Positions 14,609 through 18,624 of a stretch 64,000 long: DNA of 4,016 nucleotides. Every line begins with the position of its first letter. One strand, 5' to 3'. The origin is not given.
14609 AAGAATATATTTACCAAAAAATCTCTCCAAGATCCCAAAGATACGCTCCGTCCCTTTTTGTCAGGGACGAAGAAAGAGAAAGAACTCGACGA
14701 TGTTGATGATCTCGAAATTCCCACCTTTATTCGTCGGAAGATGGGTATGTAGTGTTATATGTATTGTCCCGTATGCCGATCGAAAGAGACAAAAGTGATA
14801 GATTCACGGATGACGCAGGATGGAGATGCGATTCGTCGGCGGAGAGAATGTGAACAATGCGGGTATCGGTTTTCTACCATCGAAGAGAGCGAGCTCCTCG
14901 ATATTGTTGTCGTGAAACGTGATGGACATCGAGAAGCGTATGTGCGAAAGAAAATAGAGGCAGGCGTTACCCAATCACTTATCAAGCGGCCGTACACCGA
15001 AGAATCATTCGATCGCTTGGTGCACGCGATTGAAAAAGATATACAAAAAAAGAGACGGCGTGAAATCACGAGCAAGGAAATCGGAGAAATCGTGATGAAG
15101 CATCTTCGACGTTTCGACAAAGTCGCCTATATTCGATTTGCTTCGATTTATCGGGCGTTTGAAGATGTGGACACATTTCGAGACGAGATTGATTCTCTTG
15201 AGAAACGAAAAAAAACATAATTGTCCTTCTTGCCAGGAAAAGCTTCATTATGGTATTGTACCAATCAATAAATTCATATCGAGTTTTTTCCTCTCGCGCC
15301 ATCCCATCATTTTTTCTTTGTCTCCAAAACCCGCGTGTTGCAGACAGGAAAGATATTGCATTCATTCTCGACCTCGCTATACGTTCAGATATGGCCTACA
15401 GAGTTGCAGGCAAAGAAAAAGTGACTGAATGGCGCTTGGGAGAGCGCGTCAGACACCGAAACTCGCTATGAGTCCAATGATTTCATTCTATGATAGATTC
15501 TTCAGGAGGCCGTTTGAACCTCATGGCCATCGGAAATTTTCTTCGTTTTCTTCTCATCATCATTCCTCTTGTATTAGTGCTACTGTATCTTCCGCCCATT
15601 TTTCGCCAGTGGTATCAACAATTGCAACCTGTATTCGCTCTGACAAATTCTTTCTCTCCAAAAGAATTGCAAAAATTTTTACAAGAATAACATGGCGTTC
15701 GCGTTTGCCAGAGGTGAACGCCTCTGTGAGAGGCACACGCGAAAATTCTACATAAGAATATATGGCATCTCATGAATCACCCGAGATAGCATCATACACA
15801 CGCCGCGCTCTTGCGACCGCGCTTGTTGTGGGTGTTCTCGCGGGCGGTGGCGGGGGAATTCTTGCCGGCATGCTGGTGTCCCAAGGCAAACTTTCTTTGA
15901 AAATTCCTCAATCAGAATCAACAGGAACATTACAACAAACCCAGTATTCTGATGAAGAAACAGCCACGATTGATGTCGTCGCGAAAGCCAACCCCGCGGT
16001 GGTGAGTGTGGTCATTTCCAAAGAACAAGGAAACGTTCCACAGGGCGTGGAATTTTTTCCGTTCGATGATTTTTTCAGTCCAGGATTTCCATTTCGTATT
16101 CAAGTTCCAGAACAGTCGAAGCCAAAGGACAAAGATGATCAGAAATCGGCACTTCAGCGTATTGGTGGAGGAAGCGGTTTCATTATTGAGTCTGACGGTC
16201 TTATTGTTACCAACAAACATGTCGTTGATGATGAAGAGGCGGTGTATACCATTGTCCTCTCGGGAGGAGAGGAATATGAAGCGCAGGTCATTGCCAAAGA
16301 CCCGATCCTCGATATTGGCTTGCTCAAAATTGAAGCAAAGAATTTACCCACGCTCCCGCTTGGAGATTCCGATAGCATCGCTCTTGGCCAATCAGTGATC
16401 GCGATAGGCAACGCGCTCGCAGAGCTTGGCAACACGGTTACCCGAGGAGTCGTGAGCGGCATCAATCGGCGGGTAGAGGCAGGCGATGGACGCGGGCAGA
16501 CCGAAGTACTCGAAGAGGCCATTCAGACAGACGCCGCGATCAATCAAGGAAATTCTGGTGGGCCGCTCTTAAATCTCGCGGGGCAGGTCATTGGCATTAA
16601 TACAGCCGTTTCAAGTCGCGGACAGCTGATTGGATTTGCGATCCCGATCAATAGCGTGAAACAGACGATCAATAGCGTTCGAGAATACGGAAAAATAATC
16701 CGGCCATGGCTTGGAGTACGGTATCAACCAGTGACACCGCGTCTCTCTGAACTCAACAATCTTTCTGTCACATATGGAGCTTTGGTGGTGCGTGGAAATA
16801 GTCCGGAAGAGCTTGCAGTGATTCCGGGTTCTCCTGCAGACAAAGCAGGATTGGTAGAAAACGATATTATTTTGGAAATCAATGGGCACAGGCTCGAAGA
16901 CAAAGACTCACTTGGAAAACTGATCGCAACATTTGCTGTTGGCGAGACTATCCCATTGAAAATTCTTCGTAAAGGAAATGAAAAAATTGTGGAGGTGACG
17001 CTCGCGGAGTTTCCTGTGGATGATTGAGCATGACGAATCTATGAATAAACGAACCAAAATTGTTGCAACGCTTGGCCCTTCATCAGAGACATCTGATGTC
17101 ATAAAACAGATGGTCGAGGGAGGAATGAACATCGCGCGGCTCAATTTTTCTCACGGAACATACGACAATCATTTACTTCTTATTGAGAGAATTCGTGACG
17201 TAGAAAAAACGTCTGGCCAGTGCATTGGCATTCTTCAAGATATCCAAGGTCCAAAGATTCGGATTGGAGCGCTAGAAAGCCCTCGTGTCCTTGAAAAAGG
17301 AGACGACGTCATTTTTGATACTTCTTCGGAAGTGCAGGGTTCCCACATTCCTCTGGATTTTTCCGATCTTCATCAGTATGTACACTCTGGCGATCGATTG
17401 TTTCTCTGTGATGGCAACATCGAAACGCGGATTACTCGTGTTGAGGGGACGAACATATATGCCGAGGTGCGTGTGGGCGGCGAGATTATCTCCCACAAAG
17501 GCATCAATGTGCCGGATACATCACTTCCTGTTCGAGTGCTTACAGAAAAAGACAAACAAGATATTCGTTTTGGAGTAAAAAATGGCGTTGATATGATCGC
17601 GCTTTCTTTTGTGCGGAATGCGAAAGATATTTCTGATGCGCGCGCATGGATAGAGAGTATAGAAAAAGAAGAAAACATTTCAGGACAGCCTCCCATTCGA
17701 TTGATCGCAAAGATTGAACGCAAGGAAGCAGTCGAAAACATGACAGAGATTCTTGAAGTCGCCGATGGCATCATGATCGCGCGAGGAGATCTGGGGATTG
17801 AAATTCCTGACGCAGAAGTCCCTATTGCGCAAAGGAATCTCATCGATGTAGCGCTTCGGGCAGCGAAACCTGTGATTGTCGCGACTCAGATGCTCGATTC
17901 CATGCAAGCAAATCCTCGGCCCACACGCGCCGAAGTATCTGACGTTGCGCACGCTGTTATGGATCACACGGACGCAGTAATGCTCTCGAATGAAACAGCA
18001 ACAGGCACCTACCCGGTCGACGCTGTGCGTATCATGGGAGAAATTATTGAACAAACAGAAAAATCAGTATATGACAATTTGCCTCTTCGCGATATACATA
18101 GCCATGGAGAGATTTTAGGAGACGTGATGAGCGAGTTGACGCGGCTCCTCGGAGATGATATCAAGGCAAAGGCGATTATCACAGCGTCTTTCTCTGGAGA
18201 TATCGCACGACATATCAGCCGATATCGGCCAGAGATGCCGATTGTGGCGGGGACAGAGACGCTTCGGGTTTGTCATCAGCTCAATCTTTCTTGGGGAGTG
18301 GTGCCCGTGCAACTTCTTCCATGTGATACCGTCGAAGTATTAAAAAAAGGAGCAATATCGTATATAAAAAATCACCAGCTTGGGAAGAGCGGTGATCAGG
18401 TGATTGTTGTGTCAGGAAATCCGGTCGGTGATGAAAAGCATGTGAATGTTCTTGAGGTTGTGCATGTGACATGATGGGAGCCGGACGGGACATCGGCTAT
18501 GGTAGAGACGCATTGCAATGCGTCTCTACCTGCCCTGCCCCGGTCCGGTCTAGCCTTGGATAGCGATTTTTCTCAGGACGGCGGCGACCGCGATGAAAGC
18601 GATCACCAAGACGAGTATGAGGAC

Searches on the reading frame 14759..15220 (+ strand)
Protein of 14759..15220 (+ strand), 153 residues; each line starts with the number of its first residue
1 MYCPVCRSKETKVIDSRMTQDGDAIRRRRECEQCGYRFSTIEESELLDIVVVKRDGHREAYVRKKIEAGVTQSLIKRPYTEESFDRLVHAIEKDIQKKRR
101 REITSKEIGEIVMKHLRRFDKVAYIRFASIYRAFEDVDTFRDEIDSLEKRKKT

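Call 9: search_protein_families(library=pfam, proteins=[window:14759-15220:+], max_evalue=0.01)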
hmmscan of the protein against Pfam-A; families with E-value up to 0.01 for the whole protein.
window:14759-15220:+ (153 aa): 2 families
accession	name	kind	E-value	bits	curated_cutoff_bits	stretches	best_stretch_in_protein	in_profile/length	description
PF03477.21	ATP-cone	-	1.9e-20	73.6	25.8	1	49-136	1-87/88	ATP cone domain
PF22811.2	Zn_ribbon_NrdR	-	9.9e-20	70.7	27.2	1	1-42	1-42/42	Transcriptional repressor NrdR-like, N-terminal domain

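Call 44: find_encoding_contigs(protein=window:14759-15220:+, flank=3000, max_places=10)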
Protein window:14759-15220:+ (153 aa): no gene with exactly this product is on record in the collection.

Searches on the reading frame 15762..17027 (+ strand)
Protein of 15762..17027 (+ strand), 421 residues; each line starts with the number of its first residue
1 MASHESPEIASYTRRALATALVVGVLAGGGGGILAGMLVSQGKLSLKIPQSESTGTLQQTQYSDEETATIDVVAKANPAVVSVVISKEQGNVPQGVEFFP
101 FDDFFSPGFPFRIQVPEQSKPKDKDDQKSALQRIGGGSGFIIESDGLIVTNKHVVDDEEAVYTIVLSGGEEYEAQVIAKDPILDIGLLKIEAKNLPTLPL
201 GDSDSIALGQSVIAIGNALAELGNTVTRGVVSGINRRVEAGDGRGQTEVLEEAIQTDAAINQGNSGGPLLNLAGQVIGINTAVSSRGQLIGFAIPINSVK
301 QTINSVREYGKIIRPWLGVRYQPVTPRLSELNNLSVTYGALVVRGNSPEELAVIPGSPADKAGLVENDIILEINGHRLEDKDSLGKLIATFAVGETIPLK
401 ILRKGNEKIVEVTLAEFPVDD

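Call 9: search_protein_families(library=pfam, proteins=[window:15762-17027:+], max_evalue=0.01)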
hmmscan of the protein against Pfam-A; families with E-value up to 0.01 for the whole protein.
window:15762-17027:+ (421 aa): 7 families
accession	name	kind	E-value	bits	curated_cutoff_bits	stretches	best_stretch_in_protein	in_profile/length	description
PF13365.12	Trypsin_2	-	9e-35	121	27.6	1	137-279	1-144/144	Trypsin-like peptidase domain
PF00089.32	Trypsin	-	5.9e-19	69.2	20.6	1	137-303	27-220/220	Trypsin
PF13180.12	PDZ_2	-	2.2e-12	47.5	27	1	317-414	3-80/80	PDZ domain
PF17820.7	PDZ_6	-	2.6e-11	43.5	27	1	352-403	4-54/54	PDZ domain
PF10459.15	Peptidase_S46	-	1.2e-05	24.6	22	0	127-156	38-68/698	Peptidase S46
PF00595.29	PDZ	-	2.3e-05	25.1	23.2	1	353-401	32-80/81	PDZ domain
PF04495.20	GRASP55_65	-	0.0011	19.8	27.7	1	351-414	48-111/138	GRASP55/65 PDZ-like domain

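Call 19: find_encoding_contigs(protein=window:15762-17027:+, flank=10000, max_places=10)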
Protein window:15762-17027:+ (421 aa): 2 contigs read that carry it; 2 places shown.
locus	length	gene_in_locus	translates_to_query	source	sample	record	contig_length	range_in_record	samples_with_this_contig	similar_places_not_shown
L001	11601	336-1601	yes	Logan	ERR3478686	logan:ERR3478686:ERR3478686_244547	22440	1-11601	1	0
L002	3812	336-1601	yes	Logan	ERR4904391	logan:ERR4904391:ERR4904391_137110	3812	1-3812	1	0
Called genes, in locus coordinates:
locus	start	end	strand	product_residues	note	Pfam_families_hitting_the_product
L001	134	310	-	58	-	-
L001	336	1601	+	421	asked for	PF00089:Trypsin, PF10459:Peptidase_S46 (faint), PF13365:Trypsin_2, PF13180:PDZ_2, PF00595:PDZ (faint), PF17820:PDZ_6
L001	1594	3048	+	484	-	PF00224:PK, PF03328:HpcH_HpaI, PF02887:PK_C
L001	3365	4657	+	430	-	PF01336:tRNA_anti-codon, PF00152:tRNA-synt_2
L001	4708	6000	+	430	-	-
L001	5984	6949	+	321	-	PF17125:Methyltr_RsmF_N, PF22458:RsmF-B_ferredox (weak), PF01189:Methyltr_RsmB-F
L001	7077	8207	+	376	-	-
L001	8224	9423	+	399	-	PF08240:ADH_N, PF01262:AlaDh_PNT_C (weak), PF00107:ADH_zinc_N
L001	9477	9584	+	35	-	-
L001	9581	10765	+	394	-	PF00155:Aminotran_1_2, PF00266:Aminotran_5 (weak)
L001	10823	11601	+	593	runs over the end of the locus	PF01336:tRNA_anti-codon, PF00152:tRNA-synt_2, PF02938:GAD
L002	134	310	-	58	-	-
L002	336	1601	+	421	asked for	PF00089:Trypsin, PF10459:Peptidase_S46 (faint), PF13365:Trypsin_2, PF13180:PDZ_2, PF00595:PDZ (faint), PF17820:PDZ_6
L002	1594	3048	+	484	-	PF00224:PK, PF03328:HpcH_HpaI, PF02887:PK_C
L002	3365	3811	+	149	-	?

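Call 20: find_homologous_proteins(query=window:15762-17027:+, max_evalue=1e-30)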
Query window:15762-17027:+ (421 aa): 7989 proteins with E <= 1e-30 among 8000 candidates; the best 120 are listed.
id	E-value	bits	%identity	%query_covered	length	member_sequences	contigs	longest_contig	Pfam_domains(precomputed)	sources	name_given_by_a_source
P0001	1.4e-265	899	100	100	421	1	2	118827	PF13365.13,PF17820.8,PF00595.30,PF13180.13,PF10459.16,PF00089.33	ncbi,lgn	-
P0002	9.0e-158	544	62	97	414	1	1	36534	PF13365.13,PF17820.8,PF00595.30,PF13180.13,PF00089.33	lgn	-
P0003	3.6e-157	542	65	90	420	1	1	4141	PF13365.13,PF17820.8,PF00595.30,PF13180.13,PF00089.33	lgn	-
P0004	1.1e-150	520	66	88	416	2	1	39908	PF13365.13,PF17820.8,PF00595.30,PF13180.13,PF10459.16,PF00089.33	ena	-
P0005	1.3e-150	520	62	97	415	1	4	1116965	PF13365.13,PF17820.8,PF13180.13,PF00089.33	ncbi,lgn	-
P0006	2.3e-150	519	67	87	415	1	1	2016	PF13365.13,PF17820.8,PF13180.13,PF00089.33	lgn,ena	-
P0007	1.4e-147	510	60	98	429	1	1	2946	PF13365.13,PF17820.8,PF00595.30,PF13180.13,PF00089.33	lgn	-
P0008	4.3e-147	508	63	88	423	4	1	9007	PF13365.13,PF17820.8,PF00595.30,PF13180.13,PF00089.33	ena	-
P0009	1.4e-146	507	62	95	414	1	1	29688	PF13365.13,PF17820.8,PF00595.30,PF13180.13,PF10459.16,PF00089.33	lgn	-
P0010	6.9e-146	504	59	96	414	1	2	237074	PF13365.13,PF17820.8,PF00595.30,PF13180.13,PF00089.33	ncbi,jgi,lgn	-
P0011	9.9e-145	501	61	96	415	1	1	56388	PF13365.13,PF17820.8,PF00595.30,PF13180.13,PF10459.16,PF00089.33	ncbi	-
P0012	1.3e-144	500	60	99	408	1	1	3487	PF13365.13,PF17820.8,PF13180.13,PF00089.33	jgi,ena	-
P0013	1.4e-144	500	58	97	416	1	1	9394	PF13365.13,PF17820.8,PF00595.30,PF13180.13,PF00089.33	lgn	-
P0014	5.2e-144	498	62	87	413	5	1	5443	PF13365.13,PF17820.8,PF00595.30,PF13180.13,PF00089.33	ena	-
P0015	4.9e-143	495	59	96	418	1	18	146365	PF13365.13,PF17820.8,PF13180.13,PF10459.16,PF00089.33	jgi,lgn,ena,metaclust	metaclust:\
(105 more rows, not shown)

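Call 22: find_encoding_contigs(protein=P0005, flank=10000, max_places=2)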
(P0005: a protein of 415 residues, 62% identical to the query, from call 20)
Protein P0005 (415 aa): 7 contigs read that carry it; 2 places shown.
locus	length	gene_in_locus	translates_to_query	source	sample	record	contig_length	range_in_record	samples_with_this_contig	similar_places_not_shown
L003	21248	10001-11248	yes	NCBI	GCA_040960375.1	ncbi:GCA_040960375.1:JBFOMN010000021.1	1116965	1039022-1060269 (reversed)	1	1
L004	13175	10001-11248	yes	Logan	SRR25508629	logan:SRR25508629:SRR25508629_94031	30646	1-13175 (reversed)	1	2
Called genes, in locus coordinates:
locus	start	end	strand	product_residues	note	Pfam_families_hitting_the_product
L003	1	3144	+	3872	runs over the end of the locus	PF18895:T4SS_pilin, PF13205:Big_5 (faint), PF01833:TIG (faint), PF00092:VWA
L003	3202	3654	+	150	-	PF18884:TSP3_bac (faint)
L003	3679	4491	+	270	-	-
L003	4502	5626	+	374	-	-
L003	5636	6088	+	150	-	PF02130:YbeY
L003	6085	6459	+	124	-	PF01219:DAGK_prokar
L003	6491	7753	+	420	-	PF11104:PilM_2 (faint), PF02491:SHS2_FTSA, PF06277:EutA (weak), PF06723:MreB_Mbl, PF14450:FtsA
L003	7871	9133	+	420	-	PF00091:Tubulin, PF12327:FtsZ_C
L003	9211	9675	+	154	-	PF22811:Zn_ribbon_NrdR, PF03477:ATP-cone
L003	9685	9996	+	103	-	-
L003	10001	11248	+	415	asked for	PF00089:Trypsin, PF13365:Trypsin_2, PF13180:PDZ_2, PF17820:PDZ_6 (weak)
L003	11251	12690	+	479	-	PF00224:PK, PF03328:HpcH_HpaI (weak), PF02887:PK_C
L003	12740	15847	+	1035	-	PF01326:PPDK_N, PF00391:PEP-utilizers, PF02896:PEP-utilizers_C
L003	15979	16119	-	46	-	-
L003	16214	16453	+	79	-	-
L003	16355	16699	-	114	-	PF00453:Ribosomal_L20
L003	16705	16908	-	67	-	-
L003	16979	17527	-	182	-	PF05198:IF3_N, PF00707:IF3_C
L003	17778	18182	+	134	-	-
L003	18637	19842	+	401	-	-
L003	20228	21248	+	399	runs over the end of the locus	-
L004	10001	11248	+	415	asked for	PF00089:Trypsin, PF13365:Trypsin_2, PF13180:PDZ_2, PF17820:PDZ_6 (weak)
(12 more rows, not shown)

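Call 23: find_encoding_contigs(protein=P0002, flank=10000, max_places=2)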
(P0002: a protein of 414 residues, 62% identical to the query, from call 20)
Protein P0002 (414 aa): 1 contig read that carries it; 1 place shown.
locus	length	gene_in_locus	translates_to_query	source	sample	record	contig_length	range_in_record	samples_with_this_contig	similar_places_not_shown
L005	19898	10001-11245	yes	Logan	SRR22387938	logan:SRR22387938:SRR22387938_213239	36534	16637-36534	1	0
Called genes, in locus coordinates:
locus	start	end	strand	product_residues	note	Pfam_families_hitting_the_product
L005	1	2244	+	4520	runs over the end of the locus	PF18895:T4SS_pilin (weak), PF01833:TIG (faint), PF13205:Big_5 (weak), PF14870:PSII_BNR, PF15902:Sortilin-Vps10 (faint), PF14870:PSII_BNR, PF07705:CARDB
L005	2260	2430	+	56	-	-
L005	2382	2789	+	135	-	PF18884:TSP3_bac (weak)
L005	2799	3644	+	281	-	-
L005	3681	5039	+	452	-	-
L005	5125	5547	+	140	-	PF02130:YbeY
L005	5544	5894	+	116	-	PF01219:DAGK_prokar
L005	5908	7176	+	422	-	PF11104:PilM_2 (faint), PF02491:SHS2_FTSA, PF06723:MreB_Mbl, PF14450:FtsA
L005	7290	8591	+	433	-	PF00091:Tubulin, PF12327:FtsZ_C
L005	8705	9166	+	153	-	PF22811:Zn_ribbon_NrdR, PF03477:ATP-cone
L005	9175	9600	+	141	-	-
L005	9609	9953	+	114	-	PF01035:DNA_binding_1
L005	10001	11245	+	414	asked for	PF00089:Trypsin, PF13365:Trypsin_2, PF13180:PDZ_2, PF00595:PDZ (weak), PF17820:PDZ_6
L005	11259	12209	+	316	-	-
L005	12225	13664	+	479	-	PF00224:PK, PF03328:HpcH_HpaI (weak), PF02887:PK_C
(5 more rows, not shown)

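Call 24: find_encoding_contigs(protein=P0004, flank=10000, max_places=2)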
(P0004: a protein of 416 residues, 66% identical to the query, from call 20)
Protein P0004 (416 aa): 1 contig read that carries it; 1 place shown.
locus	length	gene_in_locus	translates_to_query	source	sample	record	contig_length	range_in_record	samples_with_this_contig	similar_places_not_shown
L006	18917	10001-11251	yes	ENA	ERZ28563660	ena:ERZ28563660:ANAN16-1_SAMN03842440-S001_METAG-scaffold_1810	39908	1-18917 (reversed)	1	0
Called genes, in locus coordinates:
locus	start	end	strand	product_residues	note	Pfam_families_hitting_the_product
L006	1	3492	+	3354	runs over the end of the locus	PF13205:Big_5 (faint), PF15902:Sortilin-Vps10 (faint), PF14870:PSII_BNR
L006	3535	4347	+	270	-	PF18884:TSP3_bac (weak)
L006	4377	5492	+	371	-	-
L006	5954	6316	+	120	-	PF01219:DAGK_prokar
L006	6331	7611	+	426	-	PF11104:PilM_2 (faint), PF02491:SHS2_FTSA, PF06723:MreB_Mbl, PF14450:FtsA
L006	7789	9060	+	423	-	PF00091:Tubulin, PF12327:FtsZ_C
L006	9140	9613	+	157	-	PF22811:Zn_ribbon_NrdR, PF03477:ATP-cone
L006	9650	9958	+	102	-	-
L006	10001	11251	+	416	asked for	PF00089:Trypsin, PF10459:Peptidase_S46 (faint), PF13365:Trypsin_2, PF13180:PDZ_2, PF00595:PDZ (weak), PF17820:PDZ_6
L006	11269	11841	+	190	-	PF00224:PK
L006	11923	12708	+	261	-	PF00224:PK, PF02887:PK_C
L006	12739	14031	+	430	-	PF01336:tRNA_anti-codon, PF00152:tRNA-synt_2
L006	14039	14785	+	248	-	-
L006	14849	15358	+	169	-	-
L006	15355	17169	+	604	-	PF01336:tRNA_anti-codon, PF00152:tRNA-synt_2, PF02938:GAD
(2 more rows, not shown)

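Call 67: find_encoding_contigs(protein=P0006, flank=3000, max_places=2)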
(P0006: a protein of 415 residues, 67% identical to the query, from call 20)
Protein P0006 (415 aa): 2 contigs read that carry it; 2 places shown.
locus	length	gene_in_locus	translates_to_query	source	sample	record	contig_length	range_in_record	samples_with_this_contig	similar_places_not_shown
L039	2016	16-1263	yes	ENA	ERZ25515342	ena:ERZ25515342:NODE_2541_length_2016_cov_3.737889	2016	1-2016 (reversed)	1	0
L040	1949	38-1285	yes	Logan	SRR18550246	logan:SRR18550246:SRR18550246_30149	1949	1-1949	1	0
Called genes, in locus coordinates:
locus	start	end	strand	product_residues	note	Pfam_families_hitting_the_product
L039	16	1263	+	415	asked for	PF00089:Trypsin, PF13365:Trypsin_2, PF13180:PDZ_2, PF17820:PDZ_6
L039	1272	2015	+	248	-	?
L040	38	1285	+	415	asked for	PF00089:Trypsin, PF13365:Trypsin_2, PF13180:PDZ_2, PF17820:PDZ_6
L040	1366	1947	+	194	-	?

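Call 68: find_encoding_contigs(protein=P0003, flank=3000, max_places=2)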
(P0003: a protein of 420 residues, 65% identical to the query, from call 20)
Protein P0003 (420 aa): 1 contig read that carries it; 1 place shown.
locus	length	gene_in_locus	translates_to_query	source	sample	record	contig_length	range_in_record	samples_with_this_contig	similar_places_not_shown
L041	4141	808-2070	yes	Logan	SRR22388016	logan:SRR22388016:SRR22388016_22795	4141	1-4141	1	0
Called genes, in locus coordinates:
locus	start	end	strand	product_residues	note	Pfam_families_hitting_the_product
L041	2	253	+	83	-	?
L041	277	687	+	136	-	-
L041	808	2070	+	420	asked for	PF00089:Trypsin, PF13365:Trypsin_2, PF13180:PDZ_2, PF00595:PDZ (weak), PF17820:PDZ_6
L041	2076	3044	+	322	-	PF22790:YkoP (weak)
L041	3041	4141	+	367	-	?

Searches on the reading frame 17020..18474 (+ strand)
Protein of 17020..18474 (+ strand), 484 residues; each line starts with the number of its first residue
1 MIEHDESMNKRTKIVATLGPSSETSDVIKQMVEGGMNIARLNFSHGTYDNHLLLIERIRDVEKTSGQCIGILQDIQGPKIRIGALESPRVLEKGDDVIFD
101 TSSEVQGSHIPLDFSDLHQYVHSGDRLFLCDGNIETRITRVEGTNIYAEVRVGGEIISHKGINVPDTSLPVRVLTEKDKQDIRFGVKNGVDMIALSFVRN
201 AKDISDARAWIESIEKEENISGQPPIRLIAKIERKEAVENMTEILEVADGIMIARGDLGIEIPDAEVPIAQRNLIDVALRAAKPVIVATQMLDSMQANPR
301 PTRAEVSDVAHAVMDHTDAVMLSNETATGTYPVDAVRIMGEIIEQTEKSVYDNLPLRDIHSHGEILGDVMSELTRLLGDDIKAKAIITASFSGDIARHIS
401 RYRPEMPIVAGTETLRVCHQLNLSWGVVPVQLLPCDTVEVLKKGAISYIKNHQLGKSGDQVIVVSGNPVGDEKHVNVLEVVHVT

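Call 9: search_protein_families(library=pfam, proteins=[window:17020-18474:+], max_evalue=0.01)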
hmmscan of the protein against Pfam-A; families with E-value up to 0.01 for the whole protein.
window:17020-18474:+ (484 aa): 3 families
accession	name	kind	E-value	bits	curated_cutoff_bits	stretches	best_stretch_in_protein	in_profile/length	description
PF00224.27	PK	-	6.5e-113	377.6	30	1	10-336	2-328/328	Pyruvate kinase, barrel domain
PF02887.21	PK_C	-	7.3e-26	90.9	28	1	375-481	8-114/114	Pyruvate kinase, alpha/beta domain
PF03328.21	HpcH_HpaI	-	6.1e-08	32.6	25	1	178-257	74-153/221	HpcH/HpaI aldolase/citrate lyase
